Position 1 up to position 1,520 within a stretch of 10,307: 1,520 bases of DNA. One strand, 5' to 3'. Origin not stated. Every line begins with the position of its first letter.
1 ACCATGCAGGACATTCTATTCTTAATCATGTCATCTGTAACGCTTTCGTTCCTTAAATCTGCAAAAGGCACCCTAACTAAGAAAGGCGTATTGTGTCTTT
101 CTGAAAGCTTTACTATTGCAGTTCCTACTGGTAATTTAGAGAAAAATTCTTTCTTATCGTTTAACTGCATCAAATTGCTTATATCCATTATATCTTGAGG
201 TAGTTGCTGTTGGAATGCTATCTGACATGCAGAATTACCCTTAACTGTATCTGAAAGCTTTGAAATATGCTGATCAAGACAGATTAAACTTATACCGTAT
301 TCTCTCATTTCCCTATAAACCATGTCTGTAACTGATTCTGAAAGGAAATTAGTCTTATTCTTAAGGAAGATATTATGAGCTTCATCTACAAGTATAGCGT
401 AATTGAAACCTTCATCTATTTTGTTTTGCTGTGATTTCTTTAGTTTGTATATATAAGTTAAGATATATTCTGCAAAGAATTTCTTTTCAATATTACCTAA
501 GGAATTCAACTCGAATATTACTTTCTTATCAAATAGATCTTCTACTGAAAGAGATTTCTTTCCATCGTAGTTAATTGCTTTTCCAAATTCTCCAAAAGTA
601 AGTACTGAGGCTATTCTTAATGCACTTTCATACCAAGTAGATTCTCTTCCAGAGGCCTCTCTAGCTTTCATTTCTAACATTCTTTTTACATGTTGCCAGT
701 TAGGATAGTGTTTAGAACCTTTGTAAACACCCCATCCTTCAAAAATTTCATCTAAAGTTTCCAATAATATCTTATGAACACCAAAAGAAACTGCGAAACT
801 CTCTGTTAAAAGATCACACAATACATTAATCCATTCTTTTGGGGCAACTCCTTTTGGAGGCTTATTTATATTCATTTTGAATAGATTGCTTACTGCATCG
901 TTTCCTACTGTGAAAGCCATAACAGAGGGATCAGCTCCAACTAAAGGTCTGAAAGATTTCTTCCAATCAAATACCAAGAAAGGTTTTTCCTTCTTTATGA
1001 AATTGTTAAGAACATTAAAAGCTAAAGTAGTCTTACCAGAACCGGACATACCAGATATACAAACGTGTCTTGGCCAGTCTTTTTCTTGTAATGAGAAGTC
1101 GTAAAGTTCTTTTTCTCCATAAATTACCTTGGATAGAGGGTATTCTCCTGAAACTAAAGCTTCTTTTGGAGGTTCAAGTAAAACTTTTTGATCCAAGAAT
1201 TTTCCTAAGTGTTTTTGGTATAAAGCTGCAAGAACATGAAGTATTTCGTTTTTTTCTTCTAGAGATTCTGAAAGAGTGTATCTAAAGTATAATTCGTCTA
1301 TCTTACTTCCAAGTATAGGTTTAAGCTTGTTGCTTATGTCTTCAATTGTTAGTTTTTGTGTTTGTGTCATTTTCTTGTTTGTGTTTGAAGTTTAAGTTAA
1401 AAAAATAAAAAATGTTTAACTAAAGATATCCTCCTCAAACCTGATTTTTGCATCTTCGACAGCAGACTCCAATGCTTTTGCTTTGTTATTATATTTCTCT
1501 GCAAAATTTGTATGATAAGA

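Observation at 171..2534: Three-gene operon of two unrecognisable small proteins plus a HerA/DUF87-like ATPase, next to a homing endonuclease and a tRNA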

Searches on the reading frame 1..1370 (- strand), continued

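Call 28: find_related_loci(query=P0001, collection=genome_contigs, flank=10000)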
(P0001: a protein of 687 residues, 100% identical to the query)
Query P0001 (687 aa) in genome_contigs; peptide patterns used: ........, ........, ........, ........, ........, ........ (x = any residue, [..] = any of these).
53 stretches matched a pattern; 19 encode a relative of the query (tblastn E <= 1e-3); 19 distinct loci.
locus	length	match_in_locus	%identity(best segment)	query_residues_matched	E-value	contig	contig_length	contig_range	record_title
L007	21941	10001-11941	66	2-680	0e+0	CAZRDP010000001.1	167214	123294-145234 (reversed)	MAG TPA_asm: Candidatus Woesearchaeota archaeon isolate SRP239243_co1_214 genome assembly, contig: NODE_59_length_167214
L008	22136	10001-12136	62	1-687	0e+0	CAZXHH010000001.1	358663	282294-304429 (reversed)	MAG TPA_asm: Candidatus Woesearchaeota archaeon isolate SRP220891_co1_51 genome assembly, contig: NODE_15_length_358663_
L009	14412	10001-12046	61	1-683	0e+0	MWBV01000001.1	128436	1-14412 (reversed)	MAG: Candidatus Diapherotrites archaeon ADurb.Bin253 BWY36_contig000001, whole genome shotgun sequence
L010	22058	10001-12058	62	1-684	0e+0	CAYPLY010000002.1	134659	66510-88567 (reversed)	MAG TPA_asm: Candidatus Woesearchaeota archaeon isolate binchicken_co22_156 genome assembly, contig: NODE_113_length_134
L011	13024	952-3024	62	1-683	0e+0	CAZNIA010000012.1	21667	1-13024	MAG TPA_asm: Candidatus Woesearchaeota archaeon isolate SRP192927_co4_126 genome assembly, contig: NODE_4635_length_2166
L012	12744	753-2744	62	7-683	0e+0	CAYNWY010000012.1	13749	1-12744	MAG TPA_asm: Candidatus Woesearchaeota archaeon isolate binchicken_co387_31 genome assembly, contig: NODE_5434_length_13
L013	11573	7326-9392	62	1-681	0e+0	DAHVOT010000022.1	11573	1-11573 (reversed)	MAG TPA_asm: archaeon isolate clean591 NODE_22_length_11573_cov_5.778619, whole genome shotgun sequence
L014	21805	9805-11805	61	7-687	0e+0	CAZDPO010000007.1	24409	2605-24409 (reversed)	MAG TPA_asm: Candidatus Woesearchaeota archaeon isolate SRP178699_co1_618 genome assembly, contig: NODE_2348_length_2440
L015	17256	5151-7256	60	5-684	0e+0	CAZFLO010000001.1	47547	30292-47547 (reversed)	MAG TPA_asm: Candidatus Woesearchaeota archaeon isolate SRP104257_co1_30 genome assembly, contig: NODE_187_length_47547_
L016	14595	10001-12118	59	1-685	0e+0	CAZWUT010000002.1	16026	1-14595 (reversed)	MAG TPA_asm: Candidatus Woesearchaeota archaeon isolate binchicken_co100_462 genome assembly, contig: NODE_5716_length_1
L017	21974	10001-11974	59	5-684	0e+0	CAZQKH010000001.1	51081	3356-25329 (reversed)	MAG TPA_asm: Candidatus Woesearchaeota archaeon isolate SRP191223_co2_5 genome assembly, contig: NODE_118_length_51081_c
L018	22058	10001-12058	60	5-684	0e+0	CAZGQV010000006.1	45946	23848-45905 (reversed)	MAG TPA_asm: Candidatus Woesearchaeota archaeon isolate binchicken_co181_207 genome assembly, contig: NODE_899_length_45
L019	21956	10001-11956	59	6-681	0e+0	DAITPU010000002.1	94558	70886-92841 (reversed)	MAG TPA_asm: bacterium isolate CTOTU29499 NODE_153_length_94558_cov_9.957345, whole genome shotgun sequence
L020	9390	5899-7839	71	12-686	0e+0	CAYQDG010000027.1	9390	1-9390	MAG TPA_asm: Candidatus Woesearchaeota archaeon isolate binchicken_co13_305 genome assembly, contig: NODE_11837_length_9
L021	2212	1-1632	64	139-681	0e+0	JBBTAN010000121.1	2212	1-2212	MAG: Nanoarchaeota archaeon isolate H43-bin069_1 H43_bin069_1_000000000121, whole genome shotgun sequence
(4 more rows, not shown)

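Call 42: predict_structure(alignment_id=A3)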
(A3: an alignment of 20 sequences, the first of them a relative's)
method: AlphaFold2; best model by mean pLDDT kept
length: 687 residues; sequences in the alignment: 20
mean_pLDDT: 65.3   pTM: 0.47
mean pLDDT of the five models: 65.3, 63.4, 55.6, 54.0, 53.7
residues with pLDDT >= 90: 35; 70-90: 304; 50-70: 175; < 50: 173
segments of 3 or more residues with pLDDT < 50: 1-5, 58-68, 158-165, 259-272, 336-347, 374-390, 422-427, 452-466, 468-470, 472-506, 563-607
pLDDT, mean of each block of 10 residues (from residue 1): 48 69 78 83 79 57 44 63 67 63 63 77 85 86 83 63 54 81 79 81 93 87 83 90 87 67 41 64 83 72 75 60 76 55 45 60 68 44 46 54 54 55 49 60 56 42 44 37 32 31 51 83 78 83 79 76 41 30 30 35 47 85 88 84 87 90 82 74 65
secondary structure, 60 per line:
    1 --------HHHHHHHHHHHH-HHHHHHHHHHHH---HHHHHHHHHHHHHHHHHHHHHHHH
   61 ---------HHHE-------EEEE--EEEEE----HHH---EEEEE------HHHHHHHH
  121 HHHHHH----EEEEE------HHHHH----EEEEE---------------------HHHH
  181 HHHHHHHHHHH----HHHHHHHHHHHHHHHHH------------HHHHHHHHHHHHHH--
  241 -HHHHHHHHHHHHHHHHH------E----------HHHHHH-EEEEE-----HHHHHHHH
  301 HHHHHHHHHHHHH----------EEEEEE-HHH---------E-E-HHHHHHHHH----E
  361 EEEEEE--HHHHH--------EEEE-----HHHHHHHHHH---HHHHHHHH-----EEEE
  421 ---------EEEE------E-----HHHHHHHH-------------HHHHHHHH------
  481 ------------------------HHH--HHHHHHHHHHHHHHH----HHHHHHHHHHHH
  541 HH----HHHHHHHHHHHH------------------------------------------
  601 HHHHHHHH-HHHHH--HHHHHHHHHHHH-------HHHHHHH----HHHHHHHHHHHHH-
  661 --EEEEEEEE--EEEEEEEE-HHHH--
elements in order (helices of 4 or more, strands of 3 or more residues): H9-20 H22-33 H37-60 E81-84 E87-91 E102-106 H113-126 E131-135 H142-146 E151-155 H177-191 H196-212 H225-238 H242-258 H276-281 E283-287 H293-313 E324-329 H347-355 E360-366 H369-373 E382-385 H391-400 H404-411 E417-420 E430-433 H446-453 H467-474 H510-524 H529-542 H547-558 H601-608 H610-614 H617-628 H636-642 H647-659 E663-670 E673-680 H682-685
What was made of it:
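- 1..1370 (-): The first 456 codons of a 687-aa HerA/FtsK-superfamily ATPase. This part covers an N-terminal helical domain and a RecA-like core with a 4-helix insert. Off-window lie a linker, a 3-helix domain and a C-terminal winged helix. The model and its domain layout are in call 42.
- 597..842 (-): Four-helix bundle inserted into the P-loop domain (residues 177-258). The model shows helices 177-191, 196-212, 225-238 and 242-258 with pLDDT about 80-93 (call 42).
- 270..395 (-): Walker B motif ILVDEAH (residues 326-332), candidate arginine finger R356, and sensor-1 glutamine Q367 at the end of strand 360-366. The strand assignment comes from call 42.
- On Canonical HerA (DNA end-resection helicase): The model shows three helices (residues 9-60) and short strands before the P-loop, with no barrel (call 42).
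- On CedD/CedB (Ced DNA import): The N-terminus is a short helical domain (call 42).
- Closest known: Canonical archaeal HerA. Different: There is no HAS barrel (call 42).
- The C-terminal 601-685 region is modelled at pLDDT 85-90 as helix-helix-helix-strand-strand (call 42). The ATPase model is of medium quality (mean pLDDT 65, call 42). The N-terminus is modelled as three helices, not a HAS barrel (call 42).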

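Call 45: search_protein_representatives(protein=P0001)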
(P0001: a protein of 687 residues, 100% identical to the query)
Query: 687 residues. Proteins with E-value up to 0.001 (for the whole library): 3528; up to 1e-10: 1458; up to 1e-30: 309. The best 150 are listed.
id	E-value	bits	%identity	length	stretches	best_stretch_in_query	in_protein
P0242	1.3e-257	872.8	61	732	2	6-474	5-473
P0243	3.0e-223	759.2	80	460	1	4-412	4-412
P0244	3.2e-204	696.4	52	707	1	3-680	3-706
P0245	3.9e-195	666.3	60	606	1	2-477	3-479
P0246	6.3e-187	639.2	61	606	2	151-559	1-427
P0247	1.0e-181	622.0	66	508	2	108-474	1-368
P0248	1.7e-180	617.9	54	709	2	4-468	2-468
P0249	4.5e-179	613.3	54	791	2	6-463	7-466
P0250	3.8e-177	606.9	52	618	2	6-517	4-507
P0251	2.0e-169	581.4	56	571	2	146-495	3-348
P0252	2.6e-168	577.7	51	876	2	7-454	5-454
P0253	4.3e-165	567.1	45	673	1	8-680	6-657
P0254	3.2e-156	537.7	51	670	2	7-455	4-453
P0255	3.9e-144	497.8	64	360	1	3-351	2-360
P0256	5.9e-128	444.4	58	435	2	231-562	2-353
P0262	9.6e-97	341.3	40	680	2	8-456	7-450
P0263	6.3e-91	322.0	38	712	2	8-454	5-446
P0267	2.1e-83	297.2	36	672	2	10-470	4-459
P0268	8.9e-83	295.1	37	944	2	62-460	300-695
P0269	2.8e-82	293.5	38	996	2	8-455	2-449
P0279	7.9e-76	272.1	36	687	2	2-457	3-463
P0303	2.9e-68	247.2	37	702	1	11-451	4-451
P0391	7.2e-49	183.1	30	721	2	11-486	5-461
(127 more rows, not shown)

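Call 46: list_cluster_members(proteins=[P0244, P0253, P0262, P0263, P0267, P0268, P0269, P0279, P0303, P0391])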
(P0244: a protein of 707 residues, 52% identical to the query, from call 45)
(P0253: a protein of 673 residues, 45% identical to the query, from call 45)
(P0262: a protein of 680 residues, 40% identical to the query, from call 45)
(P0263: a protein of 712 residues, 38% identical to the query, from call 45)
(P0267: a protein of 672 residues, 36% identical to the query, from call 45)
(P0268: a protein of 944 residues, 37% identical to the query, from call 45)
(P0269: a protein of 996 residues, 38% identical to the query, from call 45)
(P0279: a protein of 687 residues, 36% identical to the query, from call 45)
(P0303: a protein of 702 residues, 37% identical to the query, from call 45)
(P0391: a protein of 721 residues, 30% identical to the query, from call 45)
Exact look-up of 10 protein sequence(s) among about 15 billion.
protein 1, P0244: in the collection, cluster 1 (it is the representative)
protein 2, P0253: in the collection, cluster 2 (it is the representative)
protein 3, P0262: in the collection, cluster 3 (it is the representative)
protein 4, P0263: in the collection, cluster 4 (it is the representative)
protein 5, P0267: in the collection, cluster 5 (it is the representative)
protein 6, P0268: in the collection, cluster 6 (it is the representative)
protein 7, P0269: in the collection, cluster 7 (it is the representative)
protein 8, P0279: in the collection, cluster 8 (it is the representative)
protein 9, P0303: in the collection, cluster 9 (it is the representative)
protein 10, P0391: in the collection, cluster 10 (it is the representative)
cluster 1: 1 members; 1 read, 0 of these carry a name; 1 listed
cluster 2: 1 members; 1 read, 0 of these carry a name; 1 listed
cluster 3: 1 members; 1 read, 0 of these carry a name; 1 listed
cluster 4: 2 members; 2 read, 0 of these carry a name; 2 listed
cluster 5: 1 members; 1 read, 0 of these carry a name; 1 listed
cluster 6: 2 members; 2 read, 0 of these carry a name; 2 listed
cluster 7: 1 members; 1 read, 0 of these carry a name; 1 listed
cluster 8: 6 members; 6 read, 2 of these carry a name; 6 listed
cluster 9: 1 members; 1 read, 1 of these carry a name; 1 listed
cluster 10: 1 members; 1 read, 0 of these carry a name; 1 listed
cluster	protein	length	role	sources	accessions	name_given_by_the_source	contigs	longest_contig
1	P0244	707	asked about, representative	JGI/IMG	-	-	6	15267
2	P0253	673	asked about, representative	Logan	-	-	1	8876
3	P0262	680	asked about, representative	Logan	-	-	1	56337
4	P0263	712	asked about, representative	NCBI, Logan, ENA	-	-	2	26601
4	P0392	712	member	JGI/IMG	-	-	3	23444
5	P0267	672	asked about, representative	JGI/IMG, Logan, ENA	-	-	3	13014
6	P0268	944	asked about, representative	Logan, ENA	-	-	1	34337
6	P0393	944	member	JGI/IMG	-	-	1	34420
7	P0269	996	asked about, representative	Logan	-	-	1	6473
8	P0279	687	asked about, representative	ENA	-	-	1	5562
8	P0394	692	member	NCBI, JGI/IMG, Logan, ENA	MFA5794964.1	MAG: ATP-binding protein [Candidatus Brocadiia bacterium]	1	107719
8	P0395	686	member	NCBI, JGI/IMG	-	hypothetical protein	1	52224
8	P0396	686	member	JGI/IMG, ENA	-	-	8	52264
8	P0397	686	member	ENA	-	-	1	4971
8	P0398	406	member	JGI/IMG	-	-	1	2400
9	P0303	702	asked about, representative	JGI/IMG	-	hypothetical protein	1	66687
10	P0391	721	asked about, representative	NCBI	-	-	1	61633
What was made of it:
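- Tried and rejected: One is labelled 'Brocadiia bacterium' (call 46).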

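Call 48: search_protein_families(library=ncbifam, proteins=[P0001, P0253, P0262, P0268, P0269, P0279, P0303, P0391], max_evalue=0.0001)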
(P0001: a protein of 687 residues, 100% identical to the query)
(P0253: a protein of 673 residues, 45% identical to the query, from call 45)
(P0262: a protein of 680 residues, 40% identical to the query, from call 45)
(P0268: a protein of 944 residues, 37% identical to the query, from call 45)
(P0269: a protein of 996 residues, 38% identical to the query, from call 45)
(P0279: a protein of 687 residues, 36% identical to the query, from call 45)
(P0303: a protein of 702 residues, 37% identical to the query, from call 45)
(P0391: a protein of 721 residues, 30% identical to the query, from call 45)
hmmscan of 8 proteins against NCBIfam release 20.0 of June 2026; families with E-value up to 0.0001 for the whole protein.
P0001 (687 aa): 3 families
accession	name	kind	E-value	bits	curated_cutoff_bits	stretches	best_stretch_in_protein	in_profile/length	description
NF033849.1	ser_rich_anae_1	subfamily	1.4e-22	79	650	1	89-435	749-1147/1163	serine-rich protein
NF053655.1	CedD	equivalog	8.7e-16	57.7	600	2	271-421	368-513/527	DNA-translocating ATPase CedD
NF040937.1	HerA_Thermprot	equivalog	5.1e-05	21.9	800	1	305-420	331-448/487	DNA double-strand break repair helicase HerA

P0253 (673 aa): 3 families
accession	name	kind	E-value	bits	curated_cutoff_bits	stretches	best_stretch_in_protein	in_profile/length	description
NF033849.1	ser_rich_anae_1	subfamily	1.4e-18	65.7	650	1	90-442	751-1141/1163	serine-rich protein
NF053655.1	CedD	equivalog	9.1e-16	57.6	600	2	267-428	363-513/527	DNA-translocating ATPase CedD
NF042943.1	HerA_antiphage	equivalog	5e-05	22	800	0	100-158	157-217/566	anti-phage-associated helicase HerA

P0262 (680 aa): 4 families
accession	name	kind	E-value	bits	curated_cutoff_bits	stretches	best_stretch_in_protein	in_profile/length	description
NF053655.1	CedD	equivalog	7e-21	74.5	600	1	88-414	210-512/527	DNA-translocating ATPase CedD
NF033849.1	ser_rich_anae_1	subfamily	6.6e-20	70.1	650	1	89-221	750-892/1163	serine-rich protein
NF042943.1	HerA_antiphage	equivalog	9.9e-06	24.4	800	0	280-393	399-514/566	anti-phage-associated helicase HerA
NF045975.1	VirB4_plasma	equivalog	3.6e-05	21.7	590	1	100-158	516-573/894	Mbov_0397 family ICE element conjugal transfer ATPase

P0268 (944 aa): 5 families
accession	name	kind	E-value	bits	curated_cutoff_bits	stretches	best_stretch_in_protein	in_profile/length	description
NF033849.1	ser_rich_anae_1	subfamily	2.1e-23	81.7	650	2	276-460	691-893/1163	serine-rich protein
NF053655.1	CedD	equivalog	3.7e-23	82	600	1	331-655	214-512/527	DNA-translocating ATPase CedD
NF042943.1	HerA_antiphage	equivalog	5.7e-07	28.5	800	1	522-655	400-536/566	anti-phage-associated helicase HerA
NF040937.1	HerA_Thermprot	equivalog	2.7e-06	26.1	800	1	551-655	345-448/487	DNA double-strand break repair helicase HerA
TIGR03743.1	SXT_TraD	subfamily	3.3e-05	22.5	366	1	275-377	103-214/636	conjugative transfer system coupling protein TraD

P0269 (996 aa): 7 families
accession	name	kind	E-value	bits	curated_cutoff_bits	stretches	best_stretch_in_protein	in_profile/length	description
NF033849.1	ser_rich_anae_1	subfamily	1.5e-19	69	650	2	81-221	747-892/1163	serine-rich protein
NF053655.1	CedD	equivalog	3.5e-13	49.1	600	1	41-141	174-268/527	DNA-translocating ATPase CedD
TIGR00644.1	recJ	equivalog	8e-11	40.9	396.9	1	929-992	355-415/546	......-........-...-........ exonuclease RecJ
NF053576.1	RecJ_archaeal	equivalog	3.4e-09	36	360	0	917-995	362-445/452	RecJ family nuclease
NF040701.1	RecJ_Meth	equivalog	1.3e-07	30.7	550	0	682-762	6-93/449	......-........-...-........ exonuclease RecJ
NF040937.1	HerA_Thermprot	equivalog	1.7e-05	23.4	800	0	69-135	118-181/487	DNA double-strand break repair helicase HerA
TIGR03783.1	Bac_Flav_CT_G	subfamily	9.3e-05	20.5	261.55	0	98-167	442-511/829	TraG family conjugative transposon ATPase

P0279 (687 aa): 6 families
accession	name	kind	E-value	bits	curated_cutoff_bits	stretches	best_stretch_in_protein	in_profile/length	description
NF033849.1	ser_rich_anae_1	subfamily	3.8e-23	80.9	650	1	87-446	745-1152/1163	serine-rich protein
NF053655.1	CedD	equivalog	9e-21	74.1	600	2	324-427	415-513/527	DNA-translocating ATPase CedD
NF042943.1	HerA_antiphage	equivalog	3.7e-11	42.3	800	1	302-441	411-550/566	anti-phage-associated helicase HerA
NF040937.1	HerA_Thermprot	equivalog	1.5e-06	26.9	800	1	321-444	342-465/487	DNA double-strand break repair helicase HerA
NF042944.1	HerA_antiphage_2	equivalog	3e-06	26.3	850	1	310-445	409-547/576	anti-phage-associated helicase HerA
NF040819.1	helicase_HerA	equivalog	7.9e-05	21.3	970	0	331-426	405-501/561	DNA double-strand break repair helicase HerA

P0303 (702 aa): 4 families
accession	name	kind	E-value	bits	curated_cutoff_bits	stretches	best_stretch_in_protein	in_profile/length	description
NF053655.1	CedD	equivalog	7.2e-17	61.2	600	2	80-132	208-260/527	DNA-translocating ATPase CedD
NF033849.1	ser_rich_anae_1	subfamily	2.7e-15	54.8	650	1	85-422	752-1130/1163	serine-rich protein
NF042943.1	HerA_antiphage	equivalog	7.4e-09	34.7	800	1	285-400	399-515/566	anti-phage-associated helicase HerA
NF040937.1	HerA_Thermprot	equivalog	1.4e-05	23.7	800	0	318-377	347-404/487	DNA double-strand break repair helicase HerA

P0391 (721 aa): 5 families
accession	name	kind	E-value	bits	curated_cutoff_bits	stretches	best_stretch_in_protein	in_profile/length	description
NF053655.1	CedD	equivalog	3.3e-21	75.5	600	1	68-395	198-512/527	DNA-translocating ATPase CedD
NF033849.1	ser_rich_anae_1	subfamily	1.7e-19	68.7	650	2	261-415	977-1152/1163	serine-rich protein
NF041017.1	DNA_import_CedB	equivalog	7.7e-08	31.4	700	1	94-362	278-538/590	DNA import protein CedB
NF042943.1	HerA_antiphage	equivalog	9.2e-08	31.1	800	0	262-373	398-516/566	anti-phage-associated helicase HerA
NF040937.1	HerA_Thermprot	equivalog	9.6e-05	21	800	0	295-363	347-415/487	DNA double-strand break repair helicase HerA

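Call 52: search_solved_structures(query=A3, max_evalue=1)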
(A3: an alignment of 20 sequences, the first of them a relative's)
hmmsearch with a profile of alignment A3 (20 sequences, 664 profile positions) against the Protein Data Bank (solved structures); distinct sequences matched with E-value up to 1: 16.
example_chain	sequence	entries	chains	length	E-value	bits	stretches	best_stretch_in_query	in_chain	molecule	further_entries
4d2i_A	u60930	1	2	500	0.00019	23.1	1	303-419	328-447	HERA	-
4eun_A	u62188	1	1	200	0.029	15.9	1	85-119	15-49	thermoresistant glucokinase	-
9gxk_A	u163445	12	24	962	0.029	15.9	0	99-119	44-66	UvrABC system protein A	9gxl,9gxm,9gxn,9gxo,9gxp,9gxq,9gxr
6n9l_A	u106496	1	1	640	0.03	15.9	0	101-120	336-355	UvrABC system protein A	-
3pih_A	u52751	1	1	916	0.068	14.7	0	101-120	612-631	UvrABC system protein A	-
9jbn_C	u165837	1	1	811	0.11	14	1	86-118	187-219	Probable disease resistance protein At5g04720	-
3ux8_A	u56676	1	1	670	0.15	13.6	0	95-119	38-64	Excinuclease ABC, A subunit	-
8ziq_M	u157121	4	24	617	0.18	13.3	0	324-384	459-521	HerA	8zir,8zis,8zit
9gxu_A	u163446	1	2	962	0.3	12.5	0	99-119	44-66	UvrABC system protein A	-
9gxw_A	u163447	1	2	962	0.31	12.5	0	102-122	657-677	UvrABC system protein A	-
2r6f_A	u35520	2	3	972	0.33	12.4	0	96-119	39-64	Excinuclease ABC subunit A | Excinuclease ABC, A subunit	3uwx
9ga5_A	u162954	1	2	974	0.38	12.2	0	89-119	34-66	UvrABC system protein A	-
3zqj_A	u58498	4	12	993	0.4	12.1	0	89-119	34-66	UVRABC SYSTEM PROTEIN A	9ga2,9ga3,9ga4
3uie_A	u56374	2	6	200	0.44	12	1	102-135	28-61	Adenylyl-sulfate kinase 1, chloroplastic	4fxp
8wiv_A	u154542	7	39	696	0.69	11.3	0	99-153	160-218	Helicase HerA central domain-containing protein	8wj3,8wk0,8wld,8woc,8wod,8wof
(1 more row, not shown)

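Call 56: find_encoding_contigs(protein=P0394, flank=8000, max_places=2)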
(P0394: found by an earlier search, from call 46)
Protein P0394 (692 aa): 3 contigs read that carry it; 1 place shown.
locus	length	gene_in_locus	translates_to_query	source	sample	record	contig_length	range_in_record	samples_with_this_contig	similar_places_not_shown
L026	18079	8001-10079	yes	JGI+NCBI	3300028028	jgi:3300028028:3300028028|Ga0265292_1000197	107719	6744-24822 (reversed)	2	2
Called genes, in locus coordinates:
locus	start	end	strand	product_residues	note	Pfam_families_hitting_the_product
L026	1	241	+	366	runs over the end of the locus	PF05362:Lon_C (weak), PF13541:ChlI, PF00158:Sigma54_activat (faint), PF01078:Mg_chelatase, PF07728:AAA_5, PF00493:MCM (weak)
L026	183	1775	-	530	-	PF00239:Resolvase, PF07508:Recombinase (weak), PF13408:Zn_ribbon_recom (faint)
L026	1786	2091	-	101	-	-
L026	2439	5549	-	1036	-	PF02463:SMC_N, PF13175:AAA_15, PF13304:AAA_21 (faint)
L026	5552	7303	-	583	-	-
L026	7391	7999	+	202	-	-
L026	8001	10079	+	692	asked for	PF01935:DUF87 (weak)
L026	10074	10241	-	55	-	-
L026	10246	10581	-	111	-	-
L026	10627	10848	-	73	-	-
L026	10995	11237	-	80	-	-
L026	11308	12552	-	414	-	PF00589:Phage_integrase (faint)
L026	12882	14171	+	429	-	-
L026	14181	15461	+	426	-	-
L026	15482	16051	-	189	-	PF07894:SACK1 (faint), PF13091:PLDc_2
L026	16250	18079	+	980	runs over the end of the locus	PF00176:SNF2-rel_dom, PF00270:DEAD (weak), PF04851:ResIII, PF00271:Helicase_C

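Call 57: find_encoding_contigs(protein=P0262, flank=8000, max_places=2)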
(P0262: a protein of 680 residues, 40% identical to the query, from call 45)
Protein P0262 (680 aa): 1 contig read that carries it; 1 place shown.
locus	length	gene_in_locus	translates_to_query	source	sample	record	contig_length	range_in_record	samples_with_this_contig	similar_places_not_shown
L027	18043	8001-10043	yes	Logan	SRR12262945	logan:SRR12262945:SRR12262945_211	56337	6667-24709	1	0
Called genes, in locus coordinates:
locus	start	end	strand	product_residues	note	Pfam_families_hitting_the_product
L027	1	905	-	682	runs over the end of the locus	PF01935:DUF87, PF20720:nSTAND3 (weak), PF00005:ABC_tran (faint)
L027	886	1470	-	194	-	-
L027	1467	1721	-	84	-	-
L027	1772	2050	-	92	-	-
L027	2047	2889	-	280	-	PF00899:ThiF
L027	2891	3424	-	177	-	-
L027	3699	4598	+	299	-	-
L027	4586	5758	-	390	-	-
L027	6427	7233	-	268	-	-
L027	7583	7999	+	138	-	-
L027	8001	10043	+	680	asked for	PF01935:DUF87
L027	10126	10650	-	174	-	PF03703:bPH_2, PF09851:SHOCT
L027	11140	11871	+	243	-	PF22703:Cdc6_lid, PF09079:WHD_Cdc6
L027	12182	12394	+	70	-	-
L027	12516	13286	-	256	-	PF08843:AbiEii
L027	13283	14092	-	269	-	PF13338:AbiEi_4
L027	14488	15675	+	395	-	PF00589:Phage_integrase, PF13240:Zn_Ribbon_1 (weak)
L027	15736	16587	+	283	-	-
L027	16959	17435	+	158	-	-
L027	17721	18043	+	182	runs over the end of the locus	PF12705:PDDEXK_1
